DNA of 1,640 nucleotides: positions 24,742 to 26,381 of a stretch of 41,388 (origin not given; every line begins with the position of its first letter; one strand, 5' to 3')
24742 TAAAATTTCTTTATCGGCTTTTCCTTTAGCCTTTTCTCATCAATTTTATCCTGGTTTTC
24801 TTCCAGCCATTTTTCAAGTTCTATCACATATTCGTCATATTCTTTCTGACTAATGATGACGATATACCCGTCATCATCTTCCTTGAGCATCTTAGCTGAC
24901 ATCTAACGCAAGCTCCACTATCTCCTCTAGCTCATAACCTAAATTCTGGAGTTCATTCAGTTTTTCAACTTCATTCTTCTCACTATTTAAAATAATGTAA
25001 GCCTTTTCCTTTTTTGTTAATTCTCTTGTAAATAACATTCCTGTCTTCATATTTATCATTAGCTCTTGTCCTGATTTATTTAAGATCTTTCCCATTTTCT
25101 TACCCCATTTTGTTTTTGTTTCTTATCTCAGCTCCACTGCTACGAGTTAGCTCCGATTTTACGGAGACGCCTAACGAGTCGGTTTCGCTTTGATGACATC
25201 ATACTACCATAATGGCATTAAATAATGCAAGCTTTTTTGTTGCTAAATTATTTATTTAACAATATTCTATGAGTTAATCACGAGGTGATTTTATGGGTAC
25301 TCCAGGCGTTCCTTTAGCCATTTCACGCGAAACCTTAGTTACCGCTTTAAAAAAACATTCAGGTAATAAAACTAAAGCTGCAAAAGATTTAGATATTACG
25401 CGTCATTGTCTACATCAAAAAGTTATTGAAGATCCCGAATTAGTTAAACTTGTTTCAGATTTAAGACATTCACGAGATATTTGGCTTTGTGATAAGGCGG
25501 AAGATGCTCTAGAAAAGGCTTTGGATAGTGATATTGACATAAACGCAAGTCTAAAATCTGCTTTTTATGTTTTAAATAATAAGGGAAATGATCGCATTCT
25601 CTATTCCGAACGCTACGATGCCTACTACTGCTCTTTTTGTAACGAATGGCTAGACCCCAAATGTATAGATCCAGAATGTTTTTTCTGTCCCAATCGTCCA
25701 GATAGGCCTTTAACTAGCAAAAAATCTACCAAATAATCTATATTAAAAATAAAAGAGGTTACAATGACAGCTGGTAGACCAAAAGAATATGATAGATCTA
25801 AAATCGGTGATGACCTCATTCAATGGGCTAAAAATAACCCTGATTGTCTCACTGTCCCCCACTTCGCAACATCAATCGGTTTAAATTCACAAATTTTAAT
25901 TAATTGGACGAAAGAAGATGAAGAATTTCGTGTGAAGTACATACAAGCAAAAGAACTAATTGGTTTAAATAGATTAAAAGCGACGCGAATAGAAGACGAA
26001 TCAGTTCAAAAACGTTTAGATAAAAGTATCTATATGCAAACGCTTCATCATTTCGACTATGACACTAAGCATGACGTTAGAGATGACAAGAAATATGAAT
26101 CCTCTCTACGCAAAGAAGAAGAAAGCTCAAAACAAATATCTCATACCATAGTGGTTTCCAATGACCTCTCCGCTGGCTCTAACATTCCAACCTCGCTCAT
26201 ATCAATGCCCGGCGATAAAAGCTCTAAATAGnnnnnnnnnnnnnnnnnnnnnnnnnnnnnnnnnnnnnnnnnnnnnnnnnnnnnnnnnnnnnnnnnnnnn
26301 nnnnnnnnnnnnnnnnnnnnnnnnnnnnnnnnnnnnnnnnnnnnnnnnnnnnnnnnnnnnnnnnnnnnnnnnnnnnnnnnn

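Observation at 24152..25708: Inverted three-gene cassette plus an HTH domain bracketed by 120-bp direct repeats that duplicate a zinc-ribbon coding module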

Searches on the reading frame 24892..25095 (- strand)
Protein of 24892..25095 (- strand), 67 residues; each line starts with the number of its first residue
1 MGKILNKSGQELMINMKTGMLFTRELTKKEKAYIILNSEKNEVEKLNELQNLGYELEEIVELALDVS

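Call 7: search_protein_families(library=pfam, max_evalue=1, proteins=[window:24892-25095:-])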
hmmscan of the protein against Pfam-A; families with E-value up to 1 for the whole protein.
window:24892-25095:- (67 aa): 0 families

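Call 8: search_protein_families(library=phrogs, max_evalue=1, proteins=[window:24892-25095:-])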
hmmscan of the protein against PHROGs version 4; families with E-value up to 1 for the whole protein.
window:24892-25095:- (67 aa): 0 families

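Call 21: search_protein_families(library=padloc, max_evalue=1, proteins=[window:24892-25095:-])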
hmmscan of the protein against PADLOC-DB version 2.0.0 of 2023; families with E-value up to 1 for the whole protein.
window:24892-25095:- (67 aa): 0 families

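Call 22: search_protein_families(library=ncbifam, max_evalue=1, proteins=[window:24892-25095:-])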
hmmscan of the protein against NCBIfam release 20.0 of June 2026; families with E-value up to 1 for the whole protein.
window:24892-25095:- (67 aa): 0 families

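Call 92: list_cluster_members(proteins=[window:24892-25095:-, window:24732-24902:-, window:24405-24713:-, window:25293-25736:+, window:25764-26231:+])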
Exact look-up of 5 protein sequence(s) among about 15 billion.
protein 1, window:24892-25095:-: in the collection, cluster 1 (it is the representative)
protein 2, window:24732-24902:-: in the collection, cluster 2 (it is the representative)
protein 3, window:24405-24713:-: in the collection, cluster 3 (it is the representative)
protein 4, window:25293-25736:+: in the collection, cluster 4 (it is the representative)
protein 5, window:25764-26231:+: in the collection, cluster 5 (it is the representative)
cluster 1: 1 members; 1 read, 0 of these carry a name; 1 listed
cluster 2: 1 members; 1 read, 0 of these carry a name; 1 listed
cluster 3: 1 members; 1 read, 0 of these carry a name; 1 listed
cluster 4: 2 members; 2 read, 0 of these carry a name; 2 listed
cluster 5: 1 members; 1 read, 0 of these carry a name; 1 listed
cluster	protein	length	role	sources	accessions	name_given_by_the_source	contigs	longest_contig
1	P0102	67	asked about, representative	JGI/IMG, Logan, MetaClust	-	-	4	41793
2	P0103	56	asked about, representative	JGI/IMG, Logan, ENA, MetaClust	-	-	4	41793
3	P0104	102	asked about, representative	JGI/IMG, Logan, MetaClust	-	-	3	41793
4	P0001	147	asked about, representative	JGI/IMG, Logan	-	-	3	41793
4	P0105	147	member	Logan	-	-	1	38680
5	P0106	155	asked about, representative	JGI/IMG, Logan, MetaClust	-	-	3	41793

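Call 94: find_encoding_contigs(protein=P0105, flank=10000, max_places=3)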
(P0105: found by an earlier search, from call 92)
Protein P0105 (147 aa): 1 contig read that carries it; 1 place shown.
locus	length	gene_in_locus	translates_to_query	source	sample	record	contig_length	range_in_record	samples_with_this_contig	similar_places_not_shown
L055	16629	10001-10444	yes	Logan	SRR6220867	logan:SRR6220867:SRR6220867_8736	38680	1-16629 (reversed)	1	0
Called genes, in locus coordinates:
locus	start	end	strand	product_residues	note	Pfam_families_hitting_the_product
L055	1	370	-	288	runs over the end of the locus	PF09588:YqaJ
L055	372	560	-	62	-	-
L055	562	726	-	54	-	-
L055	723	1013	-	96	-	-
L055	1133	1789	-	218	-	PF13392:HNH_3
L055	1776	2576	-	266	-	-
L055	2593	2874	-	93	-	-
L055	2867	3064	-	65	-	-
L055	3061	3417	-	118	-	-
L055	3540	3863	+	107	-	-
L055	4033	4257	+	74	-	-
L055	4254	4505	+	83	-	-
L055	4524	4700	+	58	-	-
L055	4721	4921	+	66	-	-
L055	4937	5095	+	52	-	-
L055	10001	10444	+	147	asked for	-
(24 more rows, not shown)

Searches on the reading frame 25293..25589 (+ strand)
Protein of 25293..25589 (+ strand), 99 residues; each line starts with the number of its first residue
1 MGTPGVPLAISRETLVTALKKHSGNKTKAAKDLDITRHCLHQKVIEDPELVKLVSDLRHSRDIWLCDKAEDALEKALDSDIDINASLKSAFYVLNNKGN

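Call 63: search_dna_similar(query=window:25293-25589:+, collection=phages, mode=protein, max_evalue=0.01, max_rows=15)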
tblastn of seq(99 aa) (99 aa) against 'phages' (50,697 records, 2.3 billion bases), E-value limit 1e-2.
No match.

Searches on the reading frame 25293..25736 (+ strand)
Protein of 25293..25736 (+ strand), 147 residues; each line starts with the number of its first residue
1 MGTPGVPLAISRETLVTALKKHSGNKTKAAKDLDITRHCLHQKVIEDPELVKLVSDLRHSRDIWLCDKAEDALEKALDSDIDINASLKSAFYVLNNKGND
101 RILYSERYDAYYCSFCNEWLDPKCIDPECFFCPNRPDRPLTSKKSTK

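Call 7: search_protein_families(library=pfam, max_evalue=1, proteins=[window:25293-25736:+])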
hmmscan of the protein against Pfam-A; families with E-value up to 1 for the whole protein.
window:25293-25736:+ (147 aa): 3 families
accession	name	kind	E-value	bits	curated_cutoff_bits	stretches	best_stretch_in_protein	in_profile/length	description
PF02954.25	HTH_8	-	3.6e-06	27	22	1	11-43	6-38/42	Bacterial regulatory protein, Fis family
PF17068.10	RRG8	-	0.025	14.3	27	1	29-75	223-269/277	Required for respiratory growth protein 8 mitochondrial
PF24425.1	Ig_GP210_15th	-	0.41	11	27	1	97-143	43-89/120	Nuclear pore complex protein GP210, Ig-like domain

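Call 8: search_protein_families(library=phrogs, max_evalue=1, proteins=[window:25293-25736:+])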
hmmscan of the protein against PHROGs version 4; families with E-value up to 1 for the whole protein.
window:25293-25736:+ (147 aa): 2 families
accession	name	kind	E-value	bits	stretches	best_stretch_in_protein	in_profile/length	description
phrog_10100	-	DNA, RNA and nucleotide metabolism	0.0089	16.9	1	16-41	33-58/66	HTH DNA binding protein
phrog_34285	-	unknown function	0.24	12.3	1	78-116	9-48/120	-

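Call 10: find_related_loci(query=window:25293-25736:+, collection=viral_contigs, flank=6000)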
Query window:25293-25736:+ (147 aa) in viral_contigs; peptide patterns used: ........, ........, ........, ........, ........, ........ (x = any residue, [..] = any of these).
45 stretches matched a pattern, but none encodes a relative of the query by tblastn (E <= 1e-3).

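Call 13: find_homologous_proteins(query=window:25293-25736:+, max_evalue=0.001)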
Query window:25293-25736:+ (147 aa): 2 proteins with E <= 0.001 among 14 candidates.
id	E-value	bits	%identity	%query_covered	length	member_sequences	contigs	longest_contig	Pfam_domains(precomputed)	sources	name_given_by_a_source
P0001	4.5e-96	337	100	100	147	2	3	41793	PF02954.26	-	-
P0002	5.4e-20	90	51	69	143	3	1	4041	-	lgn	-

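Call 15: find_encoding_contigs(protein=P0002, flank=10000)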
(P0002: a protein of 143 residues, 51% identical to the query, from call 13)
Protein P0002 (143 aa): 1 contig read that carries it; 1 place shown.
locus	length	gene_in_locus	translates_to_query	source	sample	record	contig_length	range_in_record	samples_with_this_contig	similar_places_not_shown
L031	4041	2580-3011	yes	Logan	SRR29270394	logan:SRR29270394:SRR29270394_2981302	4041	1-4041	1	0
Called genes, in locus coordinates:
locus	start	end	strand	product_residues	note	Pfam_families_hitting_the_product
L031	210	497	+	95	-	-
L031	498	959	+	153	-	-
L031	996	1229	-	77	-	-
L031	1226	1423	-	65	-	-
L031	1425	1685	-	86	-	-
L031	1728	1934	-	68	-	-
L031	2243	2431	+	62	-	-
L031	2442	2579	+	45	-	-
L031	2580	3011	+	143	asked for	-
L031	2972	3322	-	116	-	-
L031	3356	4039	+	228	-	?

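Call 16: find_encoding_contigs(protein=P0001, flank=10000)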
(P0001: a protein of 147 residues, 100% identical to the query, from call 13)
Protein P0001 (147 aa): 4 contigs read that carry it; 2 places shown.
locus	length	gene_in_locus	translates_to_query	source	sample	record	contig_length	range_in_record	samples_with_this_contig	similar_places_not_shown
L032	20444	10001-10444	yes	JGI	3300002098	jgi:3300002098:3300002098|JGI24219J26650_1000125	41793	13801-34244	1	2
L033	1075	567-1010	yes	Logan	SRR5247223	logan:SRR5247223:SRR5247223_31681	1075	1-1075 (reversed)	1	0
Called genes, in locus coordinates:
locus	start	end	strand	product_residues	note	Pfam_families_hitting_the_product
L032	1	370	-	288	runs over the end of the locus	PF09588:YqaJ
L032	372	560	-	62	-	-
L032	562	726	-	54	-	-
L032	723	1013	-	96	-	-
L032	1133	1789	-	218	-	PF13392:HNH_3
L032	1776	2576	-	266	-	-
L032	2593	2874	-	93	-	-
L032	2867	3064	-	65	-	-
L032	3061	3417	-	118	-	-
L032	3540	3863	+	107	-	-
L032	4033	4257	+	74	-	-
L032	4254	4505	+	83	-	-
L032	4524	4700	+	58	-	-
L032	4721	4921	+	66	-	-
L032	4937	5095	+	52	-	-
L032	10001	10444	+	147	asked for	PF02954:HTH_8 (weak)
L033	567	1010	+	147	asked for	PF02954:HTH_8 (weak)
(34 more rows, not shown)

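Call 21: search_protein_families(library=padloc, max_evalue=1, proteins=[window:25293-25736:+])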
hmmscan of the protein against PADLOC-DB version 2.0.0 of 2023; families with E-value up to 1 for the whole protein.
window:25293-25736:+ (147 aa): 1 family
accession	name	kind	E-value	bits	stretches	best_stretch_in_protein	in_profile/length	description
PDLC01995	RtcR_PspF2--CARF_AAA_HTH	-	0.012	12.8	1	10-44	441-475/481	-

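Call 22: search_protein_families(library=ncbifam, max_evalue=1, proteins=[window:25293-25736:+])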
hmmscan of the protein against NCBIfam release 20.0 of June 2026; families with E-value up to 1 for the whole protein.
window:25293-25736:+ (147 aa): 4 families
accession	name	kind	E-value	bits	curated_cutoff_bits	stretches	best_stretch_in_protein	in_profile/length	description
NF007689.0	PRK10365.1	equivalog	0.00033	19.6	760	1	10-44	405-439/441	sigma-54-dependent response regulator transcription factor ZraR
NF041552.1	TF_PrdR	equivalog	0.0039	15.6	795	1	12-44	541-573/577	sigma-54 dependent transcriptional regulator PrdR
NF002517.0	PRK01905.1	equivalog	0.035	14.7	122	1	10-46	37-73/77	Fis family transcriptional regulator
TIGR01818.1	ntrC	equivalog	0.12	11.1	558.6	1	10-45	426-461/463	nitrogen regulation protein NR(I)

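Call 85: search_solved_structures(query=A5, max_evalue=1)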
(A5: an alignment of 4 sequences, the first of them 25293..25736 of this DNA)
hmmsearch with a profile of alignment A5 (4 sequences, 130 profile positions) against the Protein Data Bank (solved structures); distinct sequences matched with E-value up to 1: 3.
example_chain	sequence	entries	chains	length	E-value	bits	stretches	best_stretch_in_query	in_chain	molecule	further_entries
1ojl_A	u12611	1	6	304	0.0002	25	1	9-43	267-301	TRANSCRIPTIONAL REGULATORY PROTEIN ZRAR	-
7zbs_X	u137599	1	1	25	0.43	14.2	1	18-41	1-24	HTH_8cm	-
2m8g_X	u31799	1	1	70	0.56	13.8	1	10-46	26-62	Transcriptional regulator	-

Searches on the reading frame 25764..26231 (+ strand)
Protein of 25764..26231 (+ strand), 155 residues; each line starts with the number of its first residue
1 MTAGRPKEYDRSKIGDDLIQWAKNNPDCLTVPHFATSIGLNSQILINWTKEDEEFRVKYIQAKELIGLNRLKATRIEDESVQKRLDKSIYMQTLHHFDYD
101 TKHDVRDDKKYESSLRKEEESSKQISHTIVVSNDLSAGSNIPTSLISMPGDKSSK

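Call 7: search_protein_families(library=pfam, max_evalue=1, proteins=[window:25764-26231:+])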
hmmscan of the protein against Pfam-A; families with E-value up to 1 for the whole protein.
window:25764-26231:+ (155 aa): 1 family
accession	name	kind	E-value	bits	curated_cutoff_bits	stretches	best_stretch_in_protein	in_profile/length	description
PF20901.3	Sf6_terminase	-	0.092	13.3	27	1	43-65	32-54/106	Bacteriophage Sf6, terminase small subunit-like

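Call 8: search_protein_families(library=phrogs, max_evalue=1, proteins=[window:25764-26231:+])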
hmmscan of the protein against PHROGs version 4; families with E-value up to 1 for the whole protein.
window:25764-26231:+ (155 aa): 3 families
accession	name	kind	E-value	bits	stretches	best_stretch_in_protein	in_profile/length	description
phrog_3064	-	head and packaging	1.1e-05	26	1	30-65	83-118/175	terminase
phrog_36865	-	unknown function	0.012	16.9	1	36-92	59-115/140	-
phrog_1482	-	head and packaging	0.05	14.2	1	3-64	9-67/147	terminase small subunit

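Call 22: search_protein_families(library=ncbifam, max_evalue=1, proteins=[window:25764-26231:+])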
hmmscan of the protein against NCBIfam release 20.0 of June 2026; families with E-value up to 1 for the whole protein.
window:25764-26231:+ (155 aa): 1 family
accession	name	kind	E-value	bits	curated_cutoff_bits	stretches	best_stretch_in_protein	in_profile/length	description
NF009840.0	PRK13315.1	equivalog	0.079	13.4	119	1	63-137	29-102/107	heme oxygenase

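Call 29: find_related_loci(query=window:25764-26231:+, collection=viral_contigs, flank=8000)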
Query window:25764-26231:+ (155 aa) in viral_contigs; peptide patterns used: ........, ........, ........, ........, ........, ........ (x = any residue, [..] = any of these).
9 stretches matched a pattern, but none encodes a relative of the query by tblastn (E <= 1e-3).

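Call 58: find_encoding_contigs(protein=window:25764-26231:+, flank=4000, max_places=10)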
Protein window:25764-26231:+ (155 aa): 5 contigs read that carry it; 2 places shown.
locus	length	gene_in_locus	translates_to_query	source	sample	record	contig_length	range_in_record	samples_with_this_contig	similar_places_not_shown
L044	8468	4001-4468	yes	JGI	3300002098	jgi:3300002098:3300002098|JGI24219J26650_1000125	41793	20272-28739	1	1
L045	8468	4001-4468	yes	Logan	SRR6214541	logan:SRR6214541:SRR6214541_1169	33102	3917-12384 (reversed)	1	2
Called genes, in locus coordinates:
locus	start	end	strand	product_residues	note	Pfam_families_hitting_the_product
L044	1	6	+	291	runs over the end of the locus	-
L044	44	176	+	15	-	-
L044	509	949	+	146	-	-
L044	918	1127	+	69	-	-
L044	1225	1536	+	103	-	-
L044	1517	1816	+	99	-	-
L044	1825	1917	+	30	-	-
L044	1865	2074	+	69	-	-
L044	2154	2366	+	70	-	-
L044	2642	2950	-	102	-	-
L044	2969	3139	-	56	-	-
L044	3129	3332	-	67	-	-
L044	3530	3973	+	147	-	PF02954:HTH_8 (weak)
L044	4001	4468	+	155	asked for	-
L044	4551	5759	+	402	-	-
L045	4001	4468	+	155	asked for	-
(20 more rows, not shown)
